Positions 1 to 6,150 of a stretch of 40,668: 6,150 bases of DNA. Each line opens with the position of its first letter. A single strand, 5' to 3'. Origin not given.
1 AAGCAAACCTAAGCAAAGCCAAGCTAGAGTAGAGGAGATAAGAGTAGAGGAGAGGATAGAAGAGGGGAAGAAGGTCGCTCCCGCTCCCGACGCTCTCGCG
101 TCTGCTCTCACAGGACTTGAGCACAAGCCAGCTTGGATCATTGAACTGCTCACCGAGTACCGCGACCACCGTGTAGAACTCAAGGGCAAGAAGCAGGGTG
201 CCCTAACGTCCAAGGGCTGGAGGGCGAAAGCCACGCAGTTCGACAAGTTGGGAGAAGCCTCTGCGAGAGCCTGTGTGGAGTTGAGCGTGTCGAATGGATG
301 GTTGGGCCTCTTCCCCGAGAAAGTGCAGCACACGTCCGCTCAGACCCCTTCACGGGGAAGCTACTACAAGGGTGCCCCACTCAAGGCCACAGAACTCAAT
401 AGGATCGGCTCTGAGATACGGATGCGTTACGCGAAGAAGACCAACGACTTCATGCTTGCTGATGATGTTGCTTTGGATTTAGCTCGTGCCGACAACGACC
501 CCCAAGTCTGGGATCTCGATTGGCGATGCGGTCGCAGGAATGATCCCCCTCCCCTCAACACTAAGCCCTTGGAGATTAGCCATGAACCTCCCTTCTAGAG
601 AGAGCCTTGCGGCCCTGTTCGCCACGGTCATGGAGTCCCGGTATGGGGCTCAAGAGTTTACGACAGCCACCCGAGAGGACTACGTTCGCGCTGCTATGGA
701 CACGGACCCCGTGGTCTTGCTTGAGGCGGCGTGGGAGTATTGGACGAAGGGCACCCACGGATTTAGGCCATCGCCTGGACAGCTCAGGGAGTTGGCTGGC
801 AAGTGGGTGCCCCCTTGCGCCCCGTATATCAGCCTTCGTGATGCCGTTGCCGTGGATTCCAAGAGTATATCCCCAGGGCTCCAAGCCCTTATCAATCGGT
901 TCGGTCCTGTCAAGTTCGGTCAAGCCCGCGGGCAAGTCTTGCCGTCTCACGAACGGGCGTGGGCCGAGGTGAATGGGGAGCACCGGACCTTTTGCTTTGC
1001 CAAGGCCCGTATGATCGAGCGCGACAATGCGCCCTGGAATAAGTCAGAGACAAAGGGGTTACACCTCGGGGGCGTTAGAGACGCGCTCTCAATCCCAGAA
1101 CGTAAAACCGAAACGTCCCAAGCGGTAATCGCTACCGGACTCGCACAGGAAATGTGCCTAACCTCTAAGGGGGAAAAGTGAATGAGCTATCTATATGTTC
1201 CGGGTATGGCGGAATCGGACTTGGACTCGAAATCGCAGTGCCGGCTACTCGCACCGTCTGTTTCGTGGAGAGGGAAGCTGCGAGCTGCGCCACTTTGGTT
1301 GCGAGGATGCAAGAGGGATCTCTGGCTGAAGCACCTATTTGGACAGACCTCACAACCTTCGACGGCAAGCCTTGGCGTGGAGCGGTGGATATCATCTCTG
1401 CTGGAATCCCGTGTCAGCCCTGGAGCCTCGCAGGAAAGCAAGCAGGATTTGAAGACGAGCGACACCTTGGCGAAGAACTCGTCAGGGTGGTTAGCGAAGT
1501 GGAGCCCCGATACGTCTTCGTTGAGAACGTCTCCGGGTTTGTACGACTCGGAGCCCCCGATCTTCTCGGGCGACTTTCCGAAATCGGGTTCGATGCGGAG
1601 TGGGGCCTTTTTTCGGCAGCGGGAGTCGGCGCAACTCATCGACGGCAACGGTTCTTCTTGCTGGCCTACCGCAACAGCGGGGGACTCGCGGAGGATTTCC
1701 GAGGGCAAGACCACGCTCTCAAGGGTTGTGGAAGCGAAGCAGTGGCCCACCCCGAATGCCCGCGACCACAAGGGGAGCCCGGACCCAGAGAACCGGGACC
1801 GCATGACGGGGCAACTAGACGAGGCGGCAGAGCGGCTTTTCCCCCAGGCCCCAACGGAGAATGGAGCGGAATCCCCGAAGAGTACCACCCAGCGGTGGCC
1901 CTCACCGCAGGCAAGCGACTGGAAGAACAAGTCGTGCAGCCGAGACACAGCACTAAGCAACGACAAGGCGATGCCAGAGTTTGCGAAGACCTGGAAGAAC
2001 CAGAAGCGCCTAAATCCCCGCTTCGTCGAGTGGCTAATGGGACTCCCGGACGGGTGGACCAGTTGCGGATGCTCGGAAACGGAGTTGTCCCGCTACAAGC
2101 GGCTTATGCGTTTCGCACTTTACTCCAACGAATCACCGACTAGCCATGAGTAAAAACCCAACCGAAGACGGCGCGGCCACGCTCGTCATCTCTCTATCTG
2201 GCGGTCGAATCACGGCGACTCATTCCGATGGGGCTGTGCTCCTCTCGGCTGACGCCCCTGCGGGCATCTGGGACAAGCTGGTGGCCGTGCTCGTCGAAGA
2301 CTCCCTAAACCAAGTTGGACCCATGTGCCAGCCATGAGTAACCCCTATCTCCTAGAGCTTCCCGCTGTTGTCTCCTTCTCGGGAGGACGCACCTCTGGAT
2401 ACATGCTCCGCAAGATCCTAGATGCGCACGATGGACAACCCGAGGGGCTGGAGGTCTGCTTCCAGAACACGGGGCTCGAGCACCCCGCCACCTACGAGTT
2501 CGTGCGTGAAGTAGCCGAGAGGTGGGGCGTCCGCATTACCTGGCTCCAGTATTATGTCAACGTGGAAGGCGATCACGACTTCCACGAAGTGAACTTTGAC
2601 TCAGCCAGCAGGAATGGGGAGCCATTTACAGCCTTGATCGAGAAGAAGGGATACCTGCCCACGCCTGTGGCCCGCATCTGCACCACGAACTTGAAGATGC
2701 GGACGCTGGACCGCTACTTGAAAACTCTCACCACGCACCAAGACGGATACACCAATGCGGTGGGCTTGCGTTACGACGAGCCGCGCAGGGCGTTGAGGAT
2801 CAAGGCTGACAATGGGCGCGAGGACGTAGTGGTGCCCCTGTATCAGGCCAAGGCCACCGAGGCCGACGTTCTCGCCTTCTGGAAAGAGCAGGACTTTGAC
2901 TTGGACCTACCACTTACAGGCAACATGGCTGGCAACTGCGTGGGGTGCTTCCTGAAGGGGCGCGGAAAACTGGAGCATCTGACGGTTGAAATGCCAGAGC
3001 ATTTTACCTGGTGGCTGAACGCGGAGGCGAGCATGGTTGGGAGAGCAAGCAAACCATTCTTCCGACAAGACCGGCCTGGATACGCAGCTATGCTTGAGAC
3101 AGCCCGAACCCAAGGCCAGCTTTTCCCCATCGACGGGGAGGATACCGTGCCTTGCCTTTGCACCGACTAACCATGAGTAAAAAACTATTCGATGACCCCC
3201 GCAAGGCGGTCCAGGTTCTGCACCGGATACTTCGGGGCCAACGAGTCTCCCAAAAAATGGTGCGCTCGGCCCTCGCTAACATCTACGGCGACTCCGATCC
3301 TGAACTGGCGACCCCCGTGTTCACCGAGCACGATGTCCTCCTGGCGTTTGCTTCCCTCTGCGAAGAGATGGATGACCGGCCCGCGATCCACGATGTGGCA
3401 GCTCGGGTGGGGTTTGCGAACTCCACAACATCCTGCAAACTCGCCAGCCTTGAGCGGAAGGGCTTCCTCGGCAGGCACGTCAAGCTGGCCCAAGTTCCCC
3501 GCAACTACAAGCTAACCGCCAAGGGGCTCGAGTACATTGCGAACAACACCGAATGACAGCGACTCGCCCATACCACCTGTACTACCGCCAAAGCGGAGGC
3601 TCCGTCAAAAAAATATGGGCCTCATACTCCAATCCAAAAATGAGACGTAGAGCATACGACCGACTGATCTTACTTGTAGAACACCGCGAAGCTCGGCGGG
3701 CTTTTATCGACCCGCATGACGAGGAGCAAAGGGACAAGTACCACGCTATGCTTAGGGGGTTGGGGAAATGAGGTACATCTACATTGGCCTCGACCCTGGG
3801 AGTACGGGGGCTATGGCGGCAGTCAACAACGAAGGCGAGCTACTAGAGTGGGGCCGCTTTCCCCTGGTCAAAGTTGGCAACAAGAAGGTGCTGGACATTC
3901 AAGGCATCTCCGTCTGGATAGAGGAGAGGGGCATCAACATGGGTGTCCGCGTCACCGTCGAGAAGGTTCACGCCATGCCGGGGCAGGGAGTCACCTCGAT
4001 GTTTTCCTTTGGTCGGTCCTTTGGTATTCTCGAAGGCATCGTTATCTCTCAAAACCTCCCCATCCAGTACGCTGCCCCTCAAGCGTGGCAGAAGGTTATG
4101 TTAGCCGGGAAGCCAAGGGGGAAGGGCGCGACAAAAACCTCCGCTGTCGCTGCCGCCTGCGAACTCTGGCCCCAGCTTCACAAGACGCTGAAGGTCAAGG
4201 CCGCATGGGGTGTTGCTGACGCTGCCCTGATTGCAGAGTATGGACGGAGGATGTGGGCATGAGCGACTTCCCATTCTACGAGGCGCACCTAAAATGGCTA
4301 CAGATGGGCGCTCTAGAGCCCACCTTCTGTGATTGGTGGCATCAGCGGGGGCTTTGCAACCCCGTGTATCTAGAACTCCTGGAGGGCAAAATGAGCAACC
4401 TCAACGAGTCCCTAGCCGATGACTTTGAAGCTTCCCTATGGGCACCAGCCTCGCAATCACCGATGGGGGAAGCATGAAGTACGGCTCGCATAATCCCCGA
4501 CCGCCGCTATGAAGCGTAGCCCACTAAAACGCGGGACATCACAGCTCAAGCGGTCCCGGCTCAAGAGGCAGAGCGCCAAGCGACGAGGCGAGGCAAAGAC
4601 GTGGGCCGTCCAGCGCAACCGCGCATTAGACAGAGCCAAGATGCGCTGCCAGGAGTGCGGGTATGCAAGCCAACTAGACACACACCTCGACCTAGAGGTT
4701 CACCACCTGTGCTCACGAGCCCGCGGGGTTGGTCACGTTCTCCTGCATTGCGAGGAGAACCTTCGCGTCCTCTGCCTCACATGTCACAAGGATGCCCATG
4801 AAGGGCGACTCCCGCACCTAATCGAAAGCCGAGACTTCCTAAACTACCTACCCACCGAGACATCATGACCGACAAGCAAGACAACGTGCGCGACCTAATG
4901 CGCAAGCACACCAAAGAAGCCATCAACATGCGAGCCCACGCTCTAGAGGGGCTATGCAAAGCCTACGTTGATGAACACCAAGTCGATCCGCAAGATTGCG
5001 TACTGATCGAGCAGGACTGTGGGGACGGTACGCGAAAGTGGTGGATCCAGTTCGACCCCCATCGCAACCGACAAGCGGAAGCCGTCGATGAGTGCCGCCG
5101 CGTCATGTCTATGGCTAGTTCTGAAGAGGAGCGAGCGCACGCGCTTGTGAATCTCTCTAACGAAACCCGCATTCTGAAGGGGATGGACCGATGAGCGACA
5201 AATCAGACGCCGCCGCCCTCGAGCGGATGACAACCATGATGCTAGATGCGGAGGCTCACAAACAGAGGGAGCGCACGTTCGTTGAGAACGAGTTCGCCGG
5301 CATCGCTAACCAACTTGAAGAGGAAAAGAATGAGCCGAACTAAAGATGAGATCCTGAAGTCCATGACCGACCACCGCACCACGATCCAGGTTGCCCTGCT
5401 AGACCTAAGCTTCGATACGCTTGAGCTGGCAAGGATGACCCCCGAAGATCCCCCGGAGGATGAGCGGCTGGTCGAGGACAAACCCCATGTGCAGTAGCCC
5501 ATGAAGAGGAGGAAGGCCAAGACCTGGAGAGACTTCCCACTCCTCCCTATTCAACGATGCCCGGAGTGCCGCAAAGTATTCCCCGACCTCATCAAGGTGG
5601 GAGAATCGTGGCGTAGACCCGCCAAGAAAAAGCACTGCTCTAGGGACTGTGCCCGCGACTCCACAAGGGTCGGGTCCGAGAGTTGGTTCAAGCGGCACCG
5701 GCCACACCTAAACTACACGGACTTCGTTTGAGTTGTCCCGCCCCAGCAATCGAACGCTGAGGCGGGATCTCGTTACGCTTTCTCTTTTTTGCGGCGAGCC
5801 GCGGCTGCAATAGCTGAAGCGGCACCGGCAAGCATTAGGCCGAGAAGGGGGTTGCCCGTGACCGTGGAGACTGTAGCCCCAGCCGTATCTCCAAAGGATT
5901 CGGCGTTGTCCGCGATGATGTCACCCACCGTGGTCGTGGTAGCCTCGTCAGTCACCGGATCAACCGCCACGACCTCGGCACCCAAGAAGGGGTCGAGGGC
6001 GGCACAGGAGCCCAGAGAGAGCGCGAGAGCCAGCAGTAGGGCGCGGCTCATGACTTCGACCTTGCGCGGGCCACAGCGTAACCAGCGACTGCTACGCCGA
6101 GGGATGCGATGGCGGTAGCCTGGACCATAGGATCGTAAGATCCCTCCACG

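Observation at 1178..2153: Two co-extensive ~320-codon ORFs in +1 register across the cytosine methyltransferase gene, with methyltransferase motifs split between the frames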

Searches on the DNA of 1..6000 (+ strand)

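Call 6: search_dna_similar(query=window:1-6000:+, collection=phages, mode=near, max_rows=20)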
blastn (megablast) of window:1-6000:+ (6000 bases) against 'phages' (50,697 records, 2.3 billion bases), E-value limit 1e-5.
No match.
